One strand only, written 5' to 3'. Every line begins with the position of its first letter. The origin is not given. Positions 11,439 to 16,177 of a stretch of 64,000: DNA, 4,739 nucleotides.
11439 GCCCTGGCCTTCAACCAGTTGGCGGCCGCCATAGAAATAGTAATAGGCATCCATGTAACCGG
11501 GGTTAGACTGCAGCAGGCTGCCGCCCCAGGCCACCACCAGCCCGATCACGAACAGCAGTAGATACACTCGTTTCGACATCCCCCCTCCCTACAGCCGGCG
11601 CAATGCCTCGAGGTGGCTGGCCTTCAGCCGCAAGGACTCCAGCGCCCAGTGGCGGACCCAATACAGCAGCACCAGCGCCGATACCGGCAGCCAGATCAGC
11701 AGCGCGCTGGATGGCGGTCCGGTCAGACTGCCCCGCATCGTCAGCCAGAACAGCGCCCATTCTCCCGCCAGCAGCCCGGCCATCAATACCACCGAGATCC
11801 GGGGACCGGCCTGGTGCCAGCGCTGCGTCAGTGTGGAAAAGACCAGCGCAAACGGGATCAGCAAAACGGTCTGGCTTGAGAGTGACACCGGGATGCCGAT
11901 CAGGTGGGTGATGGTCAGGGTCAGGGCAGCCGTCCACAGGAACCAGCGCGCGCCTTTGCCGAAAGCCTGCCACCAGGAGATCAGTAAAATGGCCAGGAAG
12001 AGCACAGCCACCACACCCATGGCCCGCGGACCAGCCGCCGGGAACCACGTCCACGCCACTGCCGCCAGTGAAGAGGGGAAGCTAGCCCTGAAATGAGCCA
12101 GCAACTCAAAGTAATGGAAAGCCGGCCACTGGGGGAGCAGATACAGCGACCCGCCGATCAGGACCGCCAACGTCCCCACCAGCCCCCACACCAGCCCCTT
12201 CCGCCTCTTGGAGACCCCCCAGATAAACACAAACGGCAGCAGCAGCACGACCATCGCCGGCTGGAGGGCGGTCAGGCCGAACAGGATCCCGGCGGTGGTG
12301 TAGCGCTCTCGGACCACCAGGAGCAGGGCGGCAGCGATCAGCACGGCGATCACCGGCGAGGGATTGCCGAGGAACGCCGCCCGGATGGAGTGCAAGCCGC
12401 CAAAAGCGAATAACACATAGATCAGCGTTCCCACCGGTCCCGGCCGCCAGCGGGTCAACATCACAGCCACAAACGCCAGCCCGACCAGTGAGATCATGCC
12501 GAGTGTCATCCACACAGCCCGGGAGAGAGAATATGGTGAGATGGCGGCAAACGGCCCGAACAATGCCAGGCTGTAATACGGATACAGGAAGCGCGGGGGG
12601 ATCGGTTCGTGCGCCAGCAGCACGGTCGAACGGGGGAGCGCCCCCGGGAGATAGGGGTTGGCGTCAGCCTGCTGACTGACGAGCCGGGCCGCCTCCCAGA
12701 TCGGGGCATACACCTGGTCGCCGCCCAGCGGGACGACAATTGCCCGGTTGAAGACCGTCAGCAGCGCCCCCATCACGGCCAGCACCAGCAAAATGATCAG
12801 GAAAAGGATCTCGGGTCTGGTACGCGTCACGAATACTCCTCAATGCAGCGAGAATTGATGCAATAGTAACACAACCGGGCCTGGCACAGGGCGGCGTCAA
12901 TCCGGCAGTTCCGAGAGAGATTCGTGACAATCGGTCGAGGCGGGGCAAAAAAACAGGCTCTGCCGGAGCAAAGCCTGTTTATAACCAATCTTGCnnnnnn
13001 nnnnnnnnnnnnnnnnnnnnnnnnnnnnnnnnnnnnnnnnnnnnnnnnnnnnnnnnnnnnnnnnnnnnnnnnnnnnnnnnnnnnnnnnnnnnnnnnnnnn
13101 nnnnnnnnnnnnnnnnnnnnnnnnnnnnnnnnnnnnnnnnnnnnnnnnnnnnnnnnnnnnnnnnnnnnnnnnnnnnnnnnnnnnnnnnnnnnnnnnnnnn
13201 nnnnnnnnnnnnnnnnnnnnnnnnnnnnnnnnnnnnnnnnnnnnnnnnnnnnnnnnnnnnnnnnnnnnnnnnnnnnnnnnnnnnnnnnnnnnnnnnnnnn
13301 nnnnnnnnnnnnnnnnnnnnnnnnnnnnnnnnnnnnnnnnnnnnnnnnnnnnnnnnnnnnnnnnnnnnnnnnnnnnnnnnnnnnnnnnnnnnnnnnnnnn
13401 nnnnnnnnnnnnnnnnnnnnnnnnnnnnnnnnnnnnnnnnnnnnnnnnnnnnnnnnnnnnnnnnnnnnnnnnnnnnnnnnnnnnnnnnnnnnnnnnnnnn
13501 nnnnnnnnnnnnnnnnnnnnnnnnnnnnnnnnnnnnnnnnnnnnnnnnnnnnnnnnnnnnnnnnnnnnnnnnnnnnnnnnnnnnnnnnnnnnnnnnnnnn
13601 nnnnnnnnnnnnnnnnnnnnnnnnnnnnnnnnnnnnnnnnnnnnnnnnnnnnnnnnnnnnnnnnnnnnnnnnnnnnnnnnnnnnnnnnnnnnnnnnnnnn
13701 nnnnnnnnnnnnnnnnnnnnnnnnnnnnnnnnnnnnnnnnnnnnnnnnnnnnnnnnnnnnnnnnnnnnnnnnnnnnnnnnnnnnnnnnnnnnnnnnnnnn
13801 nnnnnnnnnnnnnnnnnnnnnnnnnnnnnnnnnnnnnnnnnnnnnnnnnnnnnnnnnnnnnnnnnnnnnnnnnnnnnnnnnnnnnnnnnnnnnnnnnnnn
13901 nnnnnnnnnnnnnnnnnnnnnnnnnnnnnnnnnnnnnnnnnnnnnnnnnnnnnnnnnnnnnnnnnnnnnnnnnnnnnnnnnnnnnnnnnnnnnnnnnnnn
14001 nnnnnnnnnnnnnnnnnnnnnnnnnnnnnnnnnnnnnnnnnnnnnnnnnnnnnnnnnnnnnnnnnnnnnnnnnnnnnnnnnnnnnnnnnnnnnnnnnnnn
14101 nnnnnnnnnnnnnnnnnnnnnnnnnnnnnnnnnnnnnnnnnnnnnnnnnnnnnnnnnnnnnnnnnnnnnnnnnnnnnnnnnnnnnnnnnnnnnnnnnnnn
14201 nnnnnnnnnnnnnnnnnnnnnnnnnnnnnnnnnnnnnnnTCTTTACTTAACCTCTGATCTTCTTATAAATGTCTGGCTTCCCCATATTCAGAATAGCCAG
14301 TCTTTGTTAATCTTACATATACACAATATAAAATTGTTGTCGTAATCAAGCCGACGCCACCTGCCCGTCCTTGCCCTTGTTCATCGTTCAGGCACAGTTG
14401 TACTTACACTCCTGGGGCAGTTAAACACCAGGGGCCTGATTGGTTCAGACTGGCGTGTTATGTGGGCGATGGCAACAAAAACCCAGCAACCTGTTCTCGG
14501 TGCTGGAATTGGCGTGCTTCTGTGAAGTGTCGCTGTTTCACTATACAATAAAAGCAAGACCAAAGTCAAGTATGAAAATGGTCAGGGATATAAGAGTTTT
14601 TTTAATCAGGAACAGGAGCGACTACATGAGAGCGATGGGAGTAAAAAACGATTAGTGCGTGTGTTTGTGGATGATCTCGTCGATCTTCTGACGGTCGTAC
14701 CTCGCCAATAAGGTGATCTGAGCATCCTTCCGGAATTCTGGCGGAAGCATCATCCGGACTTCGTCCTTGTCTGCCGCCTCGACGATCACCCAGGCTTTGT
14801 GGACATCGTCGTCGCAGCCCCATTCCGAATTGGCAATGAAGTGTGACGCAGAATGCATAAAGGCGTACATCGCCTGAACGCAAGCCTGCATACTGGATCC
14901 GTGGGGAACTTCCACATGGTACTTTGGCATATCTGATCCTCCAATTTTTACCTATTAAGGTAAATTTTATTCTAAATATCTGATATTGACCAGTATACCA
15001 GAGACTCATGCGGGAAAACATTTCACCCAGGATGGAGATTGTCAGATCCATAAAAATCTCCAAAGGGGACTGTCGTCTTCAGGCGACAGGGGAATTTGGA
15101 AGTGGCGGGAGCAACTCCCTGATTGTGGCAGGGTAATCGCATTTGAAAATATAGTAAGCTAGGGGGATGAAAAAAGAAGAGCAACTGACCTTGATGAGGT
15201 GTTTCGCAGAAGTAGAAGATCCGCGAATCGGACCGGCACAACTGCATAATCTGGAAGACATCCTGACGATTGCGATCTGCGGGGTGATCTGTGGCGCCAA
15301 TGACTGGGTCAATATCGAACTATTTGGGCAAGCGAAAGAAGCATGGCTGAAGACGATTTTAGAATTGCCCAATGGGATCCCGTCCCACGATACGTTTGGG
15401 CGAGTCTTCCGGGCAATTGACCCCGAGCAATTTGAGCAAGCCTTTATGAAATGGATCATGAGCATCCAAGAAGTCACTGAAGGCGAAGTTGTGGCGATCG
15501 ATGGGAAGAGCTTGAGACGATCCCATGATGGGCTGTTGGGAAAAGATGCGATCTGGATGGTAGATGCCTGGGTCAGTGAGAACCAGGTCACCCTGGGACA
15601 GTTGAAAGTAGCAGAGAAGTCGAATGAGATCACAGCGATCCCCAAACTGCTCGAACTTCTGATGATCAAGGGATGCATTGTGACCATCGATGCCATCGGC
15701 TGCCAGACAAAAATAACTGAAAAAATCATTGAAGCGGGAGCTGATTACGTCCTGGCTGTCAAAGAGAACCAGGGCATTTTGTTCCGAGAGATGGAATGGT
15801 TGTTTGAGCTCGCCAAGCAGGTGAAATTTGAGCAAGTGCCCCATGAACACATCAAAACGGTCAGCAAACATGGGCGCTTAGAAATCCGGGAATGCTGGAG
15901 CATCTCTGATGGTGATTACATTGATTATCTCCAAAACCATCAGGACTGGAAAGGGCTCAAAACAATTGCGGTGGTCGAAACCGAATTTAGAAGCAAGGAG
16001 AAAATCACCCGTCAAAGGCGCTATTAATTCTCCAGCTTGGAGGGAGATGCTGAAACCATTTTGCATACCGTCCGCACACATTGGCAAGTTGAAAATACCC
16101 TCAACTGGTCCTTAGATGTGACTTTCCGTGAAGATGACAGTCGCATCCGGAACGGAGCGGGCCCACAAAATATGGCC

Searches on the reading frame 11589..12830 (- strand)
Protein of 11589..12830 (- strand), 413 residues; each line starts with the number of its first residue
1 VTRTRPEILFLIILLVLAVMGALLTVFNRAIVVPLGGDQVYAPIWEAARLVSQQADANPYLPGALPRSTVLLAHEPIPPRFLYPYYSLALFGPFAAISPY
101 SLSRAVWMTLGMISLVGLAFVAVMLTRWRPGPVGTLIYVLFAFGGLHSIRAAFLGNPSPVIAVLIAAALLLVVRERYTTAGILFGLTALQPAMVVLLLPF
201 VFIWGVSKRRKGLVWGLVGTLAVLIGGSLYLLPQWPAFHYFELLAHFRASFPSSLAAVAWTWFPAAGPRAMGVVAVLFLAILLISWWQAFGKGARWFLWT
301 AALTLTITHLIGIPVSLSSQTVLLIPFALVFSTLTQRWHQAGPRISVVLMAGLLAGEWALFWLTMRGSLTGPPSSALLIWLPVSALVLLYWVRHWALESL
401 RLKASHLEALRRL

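Call 35: search_protein_families(library=pfam, proteins=[window:11589-12830:-], max_evalue=0.001)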
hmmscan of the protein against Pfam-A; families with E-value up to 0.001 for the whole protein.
window:11589-12830:- (413 aa): 1 family
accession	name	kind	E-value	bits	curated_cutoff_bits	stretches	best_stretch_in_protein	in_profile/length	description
PF09594.16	GT87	-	3.4e-10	40.5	25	1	81-305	1-228/237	Glycosyltransferase family 87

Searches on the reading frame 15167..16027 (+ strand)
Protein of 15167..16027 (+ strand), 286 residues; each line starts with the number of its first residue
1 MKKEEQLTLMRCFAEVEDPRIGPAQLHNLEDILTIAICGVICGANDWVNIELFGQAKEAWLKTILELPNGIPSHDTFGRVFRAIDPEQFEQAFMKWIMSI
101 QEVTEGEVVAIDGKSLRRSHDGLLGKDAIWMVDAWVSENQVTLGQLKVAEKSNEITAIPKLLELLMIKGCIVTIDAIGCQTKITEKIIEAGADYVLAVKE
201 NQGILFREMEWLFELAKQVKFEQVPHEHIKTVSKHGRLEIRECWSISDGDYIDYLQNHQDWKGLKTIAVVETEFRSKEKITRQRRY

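Call 34: search_protein_families(library=pfam, proteins=[window:15167-16027:+], max_evalue=0.001)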
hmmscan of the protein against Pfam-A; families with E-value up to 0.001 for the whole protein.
window:15167-16027:+ (286 aa): 3 families
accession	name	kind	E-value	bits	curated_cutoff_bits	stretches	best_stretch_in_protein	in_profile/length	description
PF13808.11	DDE_Tnp_1_assoc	-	8.6e-35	119.1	32.3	1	11-97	2-88/88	DDE_Tnp_1-associated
PF01609.27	DDE_Tnp_1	-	6e-07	29.9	23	1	107-234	5-132/200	Transposase DDE domain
PF13701.12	DDE_Tnp_1_4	-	0.00061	18.6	34.7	0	5-98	32-125/435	Transposase DDE domain group 1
